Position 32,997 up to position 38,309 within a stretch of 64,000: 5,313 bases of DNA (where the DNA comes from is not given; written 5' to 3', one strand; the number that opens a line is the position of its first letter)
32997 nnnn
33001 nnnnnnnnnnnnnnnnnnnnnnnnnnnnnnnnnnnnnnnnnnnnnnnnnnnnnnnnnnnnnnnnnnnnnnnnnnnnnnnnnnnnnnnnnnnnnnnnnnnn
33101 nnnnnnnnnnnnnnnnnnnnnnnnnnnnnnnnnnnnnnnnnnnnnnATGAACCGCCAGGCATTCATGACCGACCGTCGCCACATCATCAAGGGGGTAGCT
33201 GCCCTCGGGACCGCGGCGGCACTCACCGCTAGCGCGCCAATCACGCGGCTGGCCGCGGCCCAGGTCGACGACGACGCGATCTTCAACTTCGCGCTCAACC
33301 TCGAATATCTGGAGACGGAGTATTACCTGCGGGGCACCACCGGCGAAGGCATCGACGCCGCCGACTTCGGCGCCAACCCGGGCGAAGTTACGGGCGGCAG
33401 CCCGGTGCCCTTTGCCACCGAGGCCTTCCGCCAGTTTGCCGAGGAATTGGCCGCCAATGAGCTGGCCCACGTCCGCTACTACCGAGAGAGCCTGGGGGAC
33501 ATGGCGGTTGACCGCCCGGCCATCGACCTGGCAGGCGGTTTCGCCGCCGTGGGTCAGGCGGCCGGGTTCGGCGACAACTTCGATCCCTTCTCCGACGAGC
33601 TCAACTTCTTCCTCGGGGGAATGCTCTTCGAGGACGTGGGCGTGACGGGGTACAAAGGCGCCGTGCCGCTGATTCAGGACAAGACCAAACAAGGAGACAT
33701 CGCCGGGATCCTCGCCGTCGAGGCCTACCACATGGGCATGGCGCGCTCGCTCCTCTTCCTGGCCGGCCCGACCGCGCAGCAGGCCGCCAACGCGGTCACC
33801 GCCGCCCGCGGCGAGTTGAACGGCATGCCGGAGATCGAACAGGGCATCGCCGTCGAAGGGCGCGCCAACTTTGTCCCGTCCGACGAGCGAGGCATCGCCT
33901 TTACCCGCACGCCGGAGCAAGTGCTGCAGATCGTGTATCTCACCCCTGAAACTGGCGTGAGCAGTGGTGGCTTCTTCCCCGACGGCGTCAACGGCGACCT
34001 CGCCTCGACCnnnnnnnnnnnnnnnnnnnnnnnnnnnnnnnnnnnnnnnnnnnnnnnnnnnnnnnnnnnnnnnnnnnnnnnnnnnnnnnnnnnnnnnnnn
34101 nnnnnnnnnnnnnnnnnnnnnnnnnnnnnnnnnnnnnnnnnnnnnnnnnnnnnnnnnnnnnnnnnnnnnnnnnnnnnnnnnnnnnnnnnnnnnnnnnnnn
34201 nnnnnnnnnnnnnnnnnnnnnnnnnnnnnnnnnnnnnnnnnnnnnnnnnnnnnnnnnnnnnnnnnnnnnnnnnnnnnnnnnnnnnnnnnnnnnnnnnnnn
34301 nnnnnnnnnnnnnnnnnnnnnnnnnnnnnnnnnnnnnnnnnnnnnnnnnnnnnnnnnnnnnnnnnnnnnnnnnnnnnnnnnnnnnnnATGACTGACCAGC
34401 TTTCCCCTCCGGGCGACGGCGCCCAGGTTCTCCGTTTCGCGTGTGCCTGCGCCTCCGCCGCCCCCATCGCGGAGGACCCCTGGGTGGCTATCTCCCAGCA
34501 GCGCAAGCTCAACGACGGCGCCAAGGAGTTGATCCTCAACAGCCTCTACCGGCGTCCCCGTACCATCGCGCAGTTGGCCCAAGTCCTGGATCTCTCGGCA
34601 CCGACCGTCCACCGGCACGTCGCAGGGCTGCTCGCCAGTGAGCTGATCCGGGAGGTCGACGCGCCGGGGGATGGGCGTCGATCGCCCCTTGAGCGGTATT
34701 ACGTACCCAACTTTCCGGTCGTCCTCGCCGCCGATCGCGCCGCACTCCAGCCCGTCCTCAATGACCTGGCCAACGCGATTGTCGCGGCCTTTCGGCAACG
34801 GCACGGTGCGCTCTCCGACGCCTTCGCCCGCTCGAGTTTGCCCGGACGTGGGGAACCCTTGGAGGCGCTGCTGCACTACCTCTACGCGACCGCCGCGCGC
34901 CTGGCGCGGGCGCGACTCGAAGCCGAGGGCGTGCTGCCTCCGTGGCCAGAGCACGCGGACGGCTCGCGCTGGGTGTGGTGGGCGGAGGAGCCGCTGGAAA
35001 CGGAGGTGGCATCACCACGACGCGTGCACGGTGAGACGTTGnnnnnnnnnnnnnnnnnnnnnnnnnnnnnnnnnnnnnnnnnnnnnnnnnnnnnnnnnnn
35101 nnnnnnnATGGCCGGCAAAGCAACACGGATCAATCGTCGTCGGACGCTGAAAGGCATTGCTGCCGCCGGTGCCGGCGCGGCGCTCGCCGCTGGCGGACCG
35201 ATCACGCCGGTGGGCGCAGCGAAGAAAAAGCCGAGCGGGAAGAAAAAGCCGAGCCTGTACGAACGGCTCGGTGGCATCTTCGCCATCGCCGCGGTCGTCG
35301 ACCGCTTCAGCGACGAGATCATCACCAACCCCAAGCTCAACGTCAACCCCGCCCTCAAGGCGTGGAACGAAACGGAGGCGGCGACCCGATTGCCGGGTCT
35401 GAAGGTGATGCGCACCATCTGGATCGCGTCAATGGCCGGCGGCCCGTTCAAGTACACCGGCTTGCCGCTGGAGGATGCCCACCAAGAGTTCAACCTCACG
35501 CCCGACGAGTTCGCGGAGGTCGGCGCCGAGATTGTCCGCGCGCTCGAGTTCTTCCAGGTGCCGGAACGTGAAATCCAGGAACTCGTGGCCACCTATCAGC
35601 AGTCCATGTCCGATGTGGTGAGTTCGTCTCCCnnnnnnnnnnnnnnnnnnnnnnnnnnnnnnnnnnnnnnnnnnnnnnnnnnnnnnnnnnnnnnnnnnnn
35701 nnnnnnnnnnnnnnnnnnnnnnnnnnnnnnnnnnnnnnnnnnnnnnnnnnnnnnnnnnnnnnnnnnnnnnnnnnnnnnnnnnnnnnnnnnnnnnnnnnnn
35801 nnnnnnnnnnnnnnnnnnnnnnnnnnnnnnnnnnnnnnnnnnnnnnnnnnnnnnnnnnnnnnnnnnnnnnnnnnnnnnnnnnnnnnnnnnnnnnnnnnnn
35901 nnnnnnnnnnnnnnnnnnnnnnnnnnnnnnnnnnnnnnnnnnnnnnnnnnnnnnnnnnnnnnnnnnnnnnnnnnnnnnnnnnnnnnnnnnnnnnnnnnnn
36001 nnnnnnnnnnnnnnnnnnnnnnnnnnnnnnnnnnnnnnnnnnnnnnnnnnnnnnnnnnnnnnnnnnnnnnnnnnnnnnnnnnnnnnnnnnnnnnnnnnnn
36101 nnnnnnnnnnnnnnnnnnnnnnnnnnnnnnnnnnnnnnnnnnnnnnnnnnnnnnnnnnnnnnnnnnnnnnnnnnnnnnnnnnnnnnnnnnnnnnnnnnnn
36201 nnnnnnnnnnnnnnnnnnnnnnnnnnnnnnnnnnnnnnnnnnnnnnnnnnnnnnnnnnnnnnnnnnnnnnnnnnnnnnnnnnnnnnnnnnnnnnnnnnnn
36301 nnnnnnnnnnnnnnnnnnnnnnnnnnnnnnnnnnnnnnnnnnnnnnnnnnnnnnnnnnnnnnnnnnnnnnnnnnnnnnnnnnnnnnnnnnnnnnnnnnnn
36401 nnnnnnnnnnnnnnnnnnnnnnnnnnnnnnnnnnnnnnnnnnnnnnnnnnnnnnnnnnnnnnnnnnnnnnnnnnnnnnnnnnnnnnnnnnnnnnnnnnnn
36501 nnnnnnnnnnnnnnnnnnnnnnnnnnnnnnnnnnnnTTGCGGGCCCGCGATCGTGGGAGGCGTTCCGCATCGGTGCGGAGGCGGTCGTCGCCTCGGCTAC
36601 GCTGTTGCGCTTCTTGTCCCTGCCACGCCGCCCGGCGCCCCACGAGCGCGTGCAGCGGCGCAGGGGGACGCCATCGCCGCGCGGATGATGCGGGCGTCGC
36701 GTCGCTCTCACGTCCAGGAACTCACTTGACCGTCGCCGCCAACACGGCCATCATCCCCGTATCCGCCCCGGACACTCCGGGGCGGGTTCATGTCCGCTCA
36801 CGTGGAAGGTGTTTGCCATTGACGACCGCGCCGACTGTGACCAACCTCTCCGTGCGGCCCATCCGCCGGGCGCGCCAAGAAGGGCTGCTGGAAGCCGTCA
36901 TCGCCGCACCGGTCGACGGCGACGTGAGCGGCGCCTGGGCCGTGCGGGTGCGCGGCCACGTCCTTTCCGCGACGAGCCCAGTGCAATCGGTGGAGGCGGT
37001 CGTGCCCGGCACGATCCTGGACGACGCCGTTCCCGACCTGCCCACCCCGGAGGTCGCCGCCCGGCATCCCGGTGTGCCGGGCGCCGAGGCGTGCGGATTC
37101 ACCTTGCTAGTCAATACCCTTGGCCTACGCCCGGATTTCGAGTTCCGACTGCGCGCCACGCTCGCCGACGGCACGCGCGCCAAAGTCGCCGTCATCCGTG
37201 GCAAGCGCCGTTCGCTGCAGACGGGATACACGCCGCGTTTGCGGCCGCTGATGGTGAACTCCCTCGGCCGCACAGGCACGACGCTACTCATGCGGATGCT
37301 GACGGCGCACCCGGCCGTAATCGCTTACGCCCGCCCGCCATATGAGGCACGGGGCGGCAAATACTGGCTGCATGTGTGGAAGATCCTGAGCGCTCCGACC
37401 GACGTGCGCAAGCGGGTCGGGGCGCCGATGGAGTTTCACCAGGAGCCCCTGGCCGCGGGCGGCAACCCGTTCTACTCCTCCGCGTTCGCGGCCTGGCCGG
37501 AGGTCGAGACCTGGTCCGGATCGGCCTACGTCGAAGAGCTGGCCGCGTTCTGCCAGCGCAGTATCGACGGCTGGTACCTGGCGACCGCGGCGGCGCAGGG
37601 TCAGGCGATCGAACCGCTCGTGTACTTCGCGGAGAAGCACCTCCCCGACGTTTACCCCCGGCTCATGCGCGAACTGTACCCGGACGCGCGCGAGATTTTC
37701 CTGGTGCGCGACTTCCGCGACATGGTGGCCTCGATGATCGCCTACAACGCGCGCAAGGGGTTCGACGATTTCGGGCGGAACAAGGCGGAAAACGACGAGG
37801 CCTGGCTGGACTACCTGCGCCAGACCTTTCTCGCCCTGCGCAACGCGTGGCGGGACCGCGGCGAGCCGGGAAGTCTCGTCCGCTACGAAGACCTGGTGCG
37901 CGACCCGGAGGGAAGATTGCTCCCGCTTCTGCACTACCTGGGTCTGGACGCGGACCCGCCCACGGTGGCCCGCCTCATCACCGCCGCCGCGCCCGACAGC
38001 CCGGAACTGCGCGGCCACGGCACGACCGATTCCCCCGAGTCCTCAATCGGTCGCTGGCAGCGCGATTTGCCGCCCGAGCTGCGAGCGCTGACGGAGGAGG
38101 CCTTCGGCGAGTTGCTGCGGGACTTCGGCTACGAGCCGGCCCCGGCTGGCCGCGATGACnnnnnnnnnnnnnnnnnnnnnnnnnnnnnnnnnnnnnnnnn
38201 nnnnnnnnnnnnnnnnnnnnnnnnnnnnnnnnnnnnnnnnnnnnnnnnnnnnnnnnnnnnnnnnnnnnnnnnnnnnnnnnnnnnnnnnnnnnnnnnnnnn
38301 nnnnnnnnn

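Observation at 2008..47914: Eleven unrelated proteins share one export design: RR leader, AxA-type site, then a polycationic K/R/N/G tail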

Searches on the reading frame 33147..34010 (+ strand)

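Call 13: search_protein_families(library=pfam, proteins=[window:33147-34010:+], max_evalue=0.001)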
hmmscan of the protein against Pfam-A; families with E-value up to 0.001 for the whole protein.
window:33147-34010:+ (288 aa): 1 family
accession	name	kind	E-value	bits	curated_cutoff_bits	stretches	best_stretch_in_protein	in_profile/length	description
PF13668.12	Ferritin_2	-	2.6e-34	118.8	24.7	1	42-203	2-136/138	Ferritin-like domain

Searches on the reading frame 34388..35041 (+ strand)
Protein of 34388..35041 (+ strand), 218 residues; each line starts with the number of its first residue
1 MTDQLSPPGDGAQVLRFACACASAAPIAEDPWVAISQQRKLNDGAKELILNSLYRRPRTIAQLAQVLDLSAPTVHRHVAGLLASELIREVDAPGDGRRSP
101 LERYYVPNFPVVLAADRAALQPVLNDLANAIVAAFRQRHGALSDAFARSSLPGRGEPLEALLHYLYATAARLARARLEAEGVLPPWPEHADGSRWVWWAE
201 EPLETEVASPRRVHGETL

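Call 48: search_protein_families(library=pfam, proteins=[window:34388-35041:+], max_evalue=0.001)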
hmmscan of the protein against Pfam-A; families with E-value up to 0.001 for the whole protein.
window:34388-35041:+ (218 aa): 7 families
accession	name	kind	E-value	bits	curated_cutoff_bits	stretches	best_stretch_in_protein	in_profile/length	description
PF12802.13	MarR_2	-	1.4e-10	41.6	27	1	49-98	10-61/61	MarR family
PF12840.13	HTH_20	-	2.6e-06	27.8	27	1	52-90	12-51/51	Helix-turn-helix domain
PF01022.26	HTH_5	-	7.1e-06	26.2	22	1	48-88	6-46/47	Bacterial regulatory protein, arsR family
PF25213.1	HVO_A0261_N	-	9.5e-05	22.7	35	1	49-91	16-58/86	HVO_A0261 N-terminal domain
PF09339.16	HTH_IclR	-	0.00013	22.1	22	1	49-88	8-49/52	IclR helix-turn-helix domain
PF13412.12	HTH_24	-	0.00018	21.5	21.9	1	49-88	8-48/48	Winged helix-turn-helix DNA-binding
PF01047.28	MarR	-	0.00089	19.5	24.6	0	49-97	8-57/59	MarR family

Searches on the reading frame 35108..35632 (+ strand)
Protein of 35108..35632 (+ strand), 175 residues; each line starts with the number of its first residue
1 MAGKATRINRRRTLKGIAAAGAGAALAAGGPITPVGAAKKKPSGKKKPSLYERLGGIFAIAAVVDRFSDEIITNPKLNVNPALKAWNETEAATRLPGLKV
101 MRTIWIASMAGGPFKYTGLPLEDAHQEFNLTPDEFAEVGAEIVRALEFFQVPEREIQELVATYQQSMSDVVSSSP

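Call 4: search_protein_families(library=pfam, proteins=[window:35108-35632:+], max_evalue=0.01)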
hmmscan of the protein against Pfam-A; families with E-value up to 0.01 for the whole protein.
window:35108-35632:+ (175 aa): 2 families
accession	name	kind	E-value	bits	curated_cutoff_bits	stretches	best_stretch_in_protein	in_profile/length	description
PF01152.27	Bac_globin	-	1.3e-09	38.7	21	1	49-163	1-112/121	Bacterial-like globin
PF10518.14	TAT_signal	-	0.0015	18.8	22.7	1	8-27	2-21/21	TAT (twin-arginine translocation) pathway signal sequence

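Call 5: search_protein_families(library=ncbifam, proteins=[window:35108-35632:+], max_evalue=0.01)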
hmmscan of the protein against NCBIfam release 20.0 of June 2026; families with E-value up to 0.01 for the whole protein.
window:35108-35632:+ (175 aa): 1 family
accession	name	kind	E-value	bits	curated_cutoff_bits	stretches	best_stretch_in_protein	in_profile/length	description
TIGR02811.1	formate_TAT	hypoth_equivalog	0.00034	20.9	48.45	1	4-49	5-51/66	formate dehydrogenase region TAT target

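Call 24: find_homologous_proteins(query=window:35108-35632:+, max_evalue=0.00001)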
Query window:35108-35632:+ (175 aa): 3848 proteins with E <= 0.00001 among 5197 candidates; the best 120 are listed.
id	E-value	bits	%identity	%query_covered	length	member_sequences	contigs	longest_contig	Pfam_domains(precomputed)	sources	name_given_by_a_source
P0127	5.4e-108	376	100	100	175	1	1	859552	PF01152.28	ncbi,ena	-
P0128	1.5e-95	335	90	94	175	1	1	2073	PF01152.28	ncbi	-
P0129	6.2e-95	333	89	100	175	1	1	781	PF01152.28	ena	-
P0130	8.4e-94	330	88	100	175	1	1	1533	PF01152.28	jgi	jgi:hemoglobin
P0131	2.3e-85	302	84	100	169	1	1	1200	PF01152.28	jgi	jgi:hemoglobin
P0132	1.5e-84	300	83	100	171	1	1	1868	PF01152.28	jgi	jgi:hemoglobin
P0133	1.2e-81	290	80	100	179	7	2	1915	PF01152.28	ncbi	-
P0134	7.0e-81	288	80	100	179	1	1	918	PF01152.28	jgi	jgi:hemoglobin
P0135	4.6e-80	285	77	100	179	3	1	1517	PF01152.28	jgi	jgi:hemoglobin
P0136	1.2e-79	284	77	100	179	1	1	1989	PF01152.28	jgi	jgi:hemoglobin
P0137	1.4e-79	283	76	100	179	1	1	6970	PF01152.28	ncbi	-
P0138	1.9e-79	283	77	100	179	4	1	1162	PF01152.28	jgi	-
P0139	6.4e-78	278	77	98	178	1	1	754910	PF01152.28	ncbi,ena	-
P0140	6.5e-78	278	77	100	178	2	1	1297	PF01152.28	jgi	jgi:hemoglobin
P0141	3.4e-77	276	75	100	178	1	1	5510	PF01152.28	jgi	jgi:hemoglobin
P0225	2.5e-63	231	81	71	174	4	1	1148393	PF01152.28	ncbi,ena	-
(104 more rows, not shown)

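Call 30: find_encoding_contigs(protein=P0127, flank=10000, max_places=2)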
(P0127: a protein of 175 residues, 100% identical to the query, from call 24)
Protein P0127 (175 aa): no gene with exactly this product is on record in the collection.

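Call 31: find_encoding_contigs(protein=P0225, flank=10000, max_places=2)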
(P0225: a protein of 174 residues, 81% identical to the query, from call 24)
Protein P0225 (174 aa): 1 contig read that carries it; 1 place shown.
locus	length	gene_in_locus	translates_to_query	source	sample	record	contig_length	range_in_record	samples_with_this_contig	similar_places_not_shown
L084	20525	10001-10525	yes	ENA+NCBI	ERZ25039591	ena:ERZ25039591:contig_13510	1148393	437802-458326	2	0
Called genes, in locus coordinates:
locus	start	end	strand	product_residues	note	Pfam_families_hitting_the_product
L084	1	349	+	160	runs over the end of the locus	PF09990:DUF2231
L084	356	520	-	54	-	-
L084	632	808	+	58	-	-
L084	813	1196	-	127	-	PF01741:MscL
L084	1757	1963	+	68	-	-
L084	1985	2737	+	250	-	-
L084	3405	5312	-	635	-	-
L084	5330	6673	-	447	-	-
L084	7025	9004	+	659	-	-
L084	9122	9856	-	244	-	PF13545:HTH_Crp_2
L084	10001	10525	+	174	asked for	PF01152:Bac_globin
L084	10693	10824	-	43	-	-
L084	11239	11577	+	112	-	PF02627:CMD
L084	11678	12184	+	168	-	PF00293:NUDIX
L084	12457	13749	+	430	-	PF18130:ATPgrasp_N, PF13535:ATP-grasp_4, PF18603:LAL_C2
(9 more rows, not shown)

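Call 32: find_encoding_contigs(protein=P0139, flank=10000, max_places=2)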
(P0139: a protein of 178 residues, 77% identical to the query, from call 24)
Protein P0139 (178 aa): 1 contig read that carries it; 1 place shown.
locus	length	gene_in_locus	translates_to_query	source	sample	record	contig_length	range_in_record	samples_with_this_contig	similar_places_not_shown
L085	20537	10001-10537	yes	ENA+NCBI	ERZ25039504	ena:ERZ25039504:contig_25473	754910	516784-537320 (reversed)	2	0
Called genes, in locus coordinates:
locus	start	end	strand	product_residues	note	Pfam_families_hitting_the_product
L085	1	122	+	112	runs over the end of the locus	-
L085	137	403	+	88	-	-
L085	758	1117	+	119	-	-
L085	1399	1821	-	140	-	PF13358:DDE_3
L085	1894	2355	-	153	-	PF01710:HTH_Tnp_IS630, PF13384:HTH_23 (weak), PF13518:HTH_28, PF13551:HTH_29 (weak), PF13565:HTH_32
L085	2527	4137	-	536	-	PF00144:Beta-lactamase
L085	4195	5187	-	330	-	PF12697:Abhydrolase_6, PF00561:Abhydrolase_1, PF12146:Hydrolase_4 (weak)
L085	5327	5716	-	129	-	-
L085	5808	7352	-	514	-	PF00732:GMC_oxred_N, PF00890:FAD_binding_2 (faint), PF01266:DAO (weak), PF05834:Lycopene_cycl (weak), PF13450:NAD_binding_8 (faint), PF05199:GMC_oxred_C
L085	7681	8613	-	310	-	-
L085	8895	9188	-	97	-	PF13751:DDE_Tnp_1_6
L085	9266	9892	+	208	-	PF01022:HTH_5 (weak), PF13412:HTH_24 (weak), PF09339:HTH_IclR (faint), PF12802:MarR_2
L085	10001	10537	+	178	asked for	PF01152:Bac_globin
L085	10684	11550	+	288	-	PF13668:Ferritin_2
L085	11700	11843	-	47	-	-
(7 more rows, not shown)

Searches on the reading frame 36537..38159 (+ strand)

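Call 48: search_protein_families(library=pfam, proteins=[window:36537-38159:+], max_evalue=0.001)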
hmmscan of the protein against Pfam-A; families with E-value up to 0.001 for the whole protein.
window:36537-38159:+ (541 aa): 2 families
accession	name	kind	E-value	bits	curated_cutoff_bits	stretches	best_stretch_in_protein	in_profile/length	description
PF13469.12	Sulfotransfer_3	-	3.1e-18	67.3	27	1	237-473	1-215/216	Sulfotransferase family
PF00685.33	Sulfotransfer_1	-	4.1e-06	26.8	22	1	238-482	4-193/255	Sulfotransferase domain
